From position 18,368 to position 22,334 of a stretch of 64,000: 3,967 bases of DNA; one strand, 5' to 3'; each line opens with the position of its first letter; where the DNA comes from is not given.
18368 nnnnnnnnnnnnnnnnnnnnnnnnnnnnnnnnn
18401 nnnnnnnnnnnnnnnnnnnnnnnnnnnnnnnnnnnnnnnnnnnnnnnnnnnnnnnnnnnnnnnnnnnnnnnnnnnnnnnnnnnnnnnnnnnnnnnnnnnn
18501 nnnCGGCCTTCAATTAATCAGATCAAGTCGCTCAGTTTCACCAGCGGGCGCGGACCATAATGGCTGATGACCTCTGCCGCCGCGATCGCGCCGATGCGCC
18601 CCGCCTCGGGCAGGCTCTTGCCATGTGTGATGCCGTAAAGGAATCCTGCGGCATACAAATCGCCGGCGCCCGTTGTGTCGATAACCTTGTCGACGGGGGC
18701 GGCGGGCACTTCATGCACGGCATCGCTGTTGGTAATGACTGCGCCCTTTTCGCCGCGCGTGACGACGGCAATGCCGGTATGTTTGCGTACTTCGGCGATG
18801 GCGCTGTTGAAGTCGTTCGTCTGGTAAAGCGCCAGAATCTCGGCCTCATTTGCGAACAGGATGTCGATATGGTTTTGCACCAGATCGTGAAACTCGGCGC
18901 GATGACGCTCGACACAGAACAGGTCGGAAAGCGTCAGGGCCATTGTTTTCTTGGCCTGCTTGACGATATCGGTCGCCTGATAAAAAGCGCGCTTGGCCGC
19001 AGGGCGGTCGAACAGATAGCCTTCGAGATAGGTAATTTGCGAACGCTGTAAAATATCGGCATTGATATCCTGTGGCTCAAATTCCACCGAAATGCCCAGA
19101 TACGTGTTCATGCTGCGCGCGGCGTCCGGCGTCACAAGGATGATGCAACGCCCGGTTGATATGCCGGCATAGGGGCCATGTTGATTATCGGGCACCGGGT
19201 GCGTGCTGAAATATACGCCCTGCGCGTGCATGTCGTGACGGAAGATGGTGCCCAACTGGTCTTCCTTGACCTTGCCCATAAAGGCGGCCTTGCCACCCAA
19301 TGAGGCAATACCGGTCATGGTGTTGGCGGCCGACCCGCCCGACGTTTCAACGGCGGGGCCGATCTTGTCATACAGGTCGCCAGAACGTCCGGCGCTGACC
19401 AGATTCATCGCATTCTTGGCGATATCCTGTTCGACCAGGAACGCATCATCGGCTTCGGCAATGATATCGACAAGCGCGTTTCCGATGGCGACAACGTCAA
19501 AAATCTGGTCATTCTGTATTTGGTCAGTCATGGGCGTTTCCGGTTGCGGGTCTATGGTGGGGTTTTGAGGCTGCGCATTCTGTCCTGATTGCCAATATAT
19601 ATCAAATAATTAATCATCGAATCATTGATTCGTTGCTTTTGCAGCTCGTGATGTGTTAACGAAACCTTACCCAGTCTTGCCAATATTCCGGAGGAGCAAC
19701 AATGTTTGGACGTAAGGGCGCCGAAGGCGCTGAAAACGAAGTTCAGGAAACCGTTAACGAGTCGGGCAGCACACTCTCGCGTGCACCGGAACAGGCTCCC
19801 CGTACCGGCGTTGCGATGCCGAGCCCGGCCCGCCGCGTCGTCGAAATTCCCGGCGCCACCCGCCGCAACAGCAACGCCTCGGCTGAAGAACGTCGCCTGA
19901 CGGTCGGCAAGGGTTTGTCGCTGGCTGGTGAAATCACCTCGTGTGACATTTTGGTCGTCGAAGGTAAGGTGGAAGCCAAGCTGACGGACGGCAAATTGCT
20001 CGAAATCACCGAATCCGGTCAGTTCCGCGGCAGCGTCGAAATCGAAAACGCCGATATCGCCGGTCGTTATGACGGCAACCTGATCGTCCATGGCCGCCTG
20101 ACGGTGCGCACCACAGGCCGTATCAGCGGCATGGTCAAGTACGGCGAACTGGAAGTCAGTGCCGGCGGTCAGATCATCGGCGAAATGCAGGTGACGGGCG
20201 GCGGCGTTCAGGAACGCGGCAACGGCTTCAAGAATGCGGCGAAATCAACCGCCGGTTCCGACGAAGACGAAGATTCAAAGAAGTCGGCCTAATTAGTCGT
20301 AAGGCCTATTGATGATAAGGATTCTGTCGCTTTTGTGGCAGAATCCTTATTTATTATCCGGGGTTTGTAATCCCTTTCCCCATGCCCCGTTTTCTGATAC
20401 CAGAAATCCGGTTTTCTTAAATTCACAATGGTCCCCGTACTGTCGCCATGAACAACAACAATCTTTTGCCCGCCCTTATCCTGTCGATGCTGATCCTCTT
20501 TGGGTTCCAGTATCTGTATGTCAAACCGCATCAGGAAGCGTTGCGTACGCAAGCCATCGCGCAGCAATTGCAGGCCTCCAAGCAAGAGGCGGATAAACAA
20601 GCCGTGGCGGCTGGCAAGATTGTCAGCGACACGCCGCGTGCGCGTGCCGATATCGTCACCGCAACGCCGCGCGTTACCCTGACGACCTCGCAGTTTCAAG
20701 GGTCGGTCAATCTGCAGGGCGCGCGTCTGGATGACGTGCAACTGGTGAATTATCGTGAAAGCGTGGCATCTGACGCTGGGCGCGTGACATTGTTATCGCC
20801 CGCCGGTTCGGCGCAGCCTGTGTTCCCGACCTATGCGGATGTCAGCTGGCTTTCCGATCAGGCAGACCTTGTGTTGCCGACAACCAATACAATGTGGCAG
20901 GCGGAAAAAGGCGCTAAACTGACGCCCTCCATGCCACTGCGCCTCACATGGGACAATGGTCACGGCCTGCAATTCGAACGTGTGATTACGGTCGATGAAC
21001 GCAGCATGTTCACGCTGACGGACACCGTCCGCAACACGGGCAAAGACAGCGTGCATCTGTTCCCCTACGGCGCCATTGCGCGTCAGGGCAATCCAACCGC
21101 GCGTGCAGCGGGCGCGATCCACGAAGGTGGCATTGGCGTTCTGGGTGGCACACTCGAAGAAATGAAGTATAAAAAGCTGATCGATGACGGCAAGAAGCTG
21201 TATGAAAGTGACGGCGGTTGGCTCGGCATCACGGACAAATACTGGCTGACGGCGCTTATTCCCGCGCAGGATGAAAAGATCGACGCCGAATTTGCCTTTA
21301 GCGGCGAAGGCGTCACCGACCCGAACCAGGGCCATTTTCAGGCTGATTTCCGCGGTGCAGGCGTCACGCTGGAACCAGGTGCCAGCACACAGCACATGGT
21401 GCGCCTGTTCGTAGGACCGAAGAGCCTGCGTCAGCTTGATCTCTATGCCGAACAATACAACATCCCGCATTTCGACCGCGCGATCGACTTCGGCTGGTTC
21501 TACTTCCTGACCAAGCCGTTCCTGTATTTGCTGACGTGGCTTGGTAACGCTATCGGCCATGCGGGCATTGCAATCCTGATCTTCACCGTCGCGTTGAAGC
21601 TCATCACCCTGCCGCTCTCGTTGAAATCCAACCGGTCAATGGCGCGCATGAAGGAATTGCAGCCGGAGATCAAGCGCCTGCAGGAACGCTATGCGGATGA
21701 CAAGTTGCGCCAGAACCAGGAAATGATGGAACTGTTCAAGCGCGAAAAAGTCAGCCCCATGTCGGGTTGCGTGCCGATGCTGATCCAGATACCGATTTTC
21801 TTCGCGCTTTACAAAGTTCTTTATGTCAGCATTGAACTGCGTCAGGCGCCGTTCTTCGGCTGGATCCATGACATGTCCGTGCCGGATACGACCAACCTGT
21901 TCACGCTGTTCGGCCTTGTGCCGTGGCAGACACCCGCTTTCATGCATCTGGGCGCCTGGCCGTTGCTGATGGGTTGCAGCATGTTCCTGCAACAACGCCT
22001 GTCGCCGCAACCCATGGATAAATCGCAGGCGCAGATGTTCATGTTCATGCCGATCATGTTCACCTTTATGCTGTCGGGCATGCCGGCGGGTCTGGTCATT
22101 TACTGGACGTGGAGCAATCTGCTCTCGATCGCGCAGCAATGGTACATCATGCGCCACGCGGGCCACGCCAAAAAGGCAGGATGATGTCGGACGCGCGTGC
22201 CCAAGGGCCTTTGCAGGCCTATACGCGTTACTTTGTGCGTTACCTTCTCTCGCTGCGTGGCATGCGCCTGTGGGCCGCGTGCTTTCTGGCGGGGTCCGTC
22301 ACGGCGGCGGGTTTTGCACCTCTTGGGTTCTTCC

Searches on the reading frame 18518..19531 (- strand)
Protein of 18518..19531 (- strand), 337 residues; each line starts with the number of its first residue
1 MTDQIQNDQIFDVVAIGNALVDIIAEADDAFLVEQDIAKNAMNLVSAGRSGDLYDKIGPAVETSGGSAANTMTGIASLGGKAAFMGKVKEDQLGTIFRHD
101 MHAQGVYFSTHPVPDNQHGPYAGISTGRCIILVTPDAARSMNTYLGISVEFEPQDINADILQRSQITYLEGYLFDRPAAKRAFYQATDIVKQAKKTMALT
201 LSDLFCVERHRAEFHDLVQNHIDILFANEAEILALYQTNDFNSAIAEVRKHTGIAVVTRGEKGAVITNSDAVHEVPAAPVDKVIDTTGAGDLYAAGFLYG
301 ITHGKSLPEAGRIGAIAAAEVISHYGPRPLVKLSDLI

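Call 70: search_protein_families(library=pfam, proteins=[window:18518-19531:-], max_evalue=0.0001)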
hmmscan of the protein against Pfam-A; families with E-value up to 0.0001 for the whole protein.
window:18518-19531:- (337 aa): 1 family
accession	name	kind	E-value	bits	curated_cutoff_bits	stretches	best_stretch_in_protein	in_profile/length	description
PF00294.29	PfkB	-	1.8e-50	172.4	25.8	1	57-328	28-296/302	pfkB family carbohydrate kinase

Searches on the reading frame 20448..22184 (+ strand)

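Call 70: search_protein_families(library=pfam, proteins=[window:20448-22184:+], max_evalue=0.0001)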
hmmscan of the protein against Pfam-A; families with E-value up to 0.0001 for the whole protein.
window:20448-22184:+ (578 aa): 2 families
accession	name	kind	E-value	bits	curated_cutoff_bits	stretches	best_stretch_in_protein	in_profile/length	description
PF14849.12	YidC_periplas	-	5.2e-68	230.5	24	1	75-360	1-282/283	YidC periplasmic domain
PF02096.25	60KD_IMP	-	4.1e-62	209.4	35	1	373-569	2-163/163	60Kd inner membrane protein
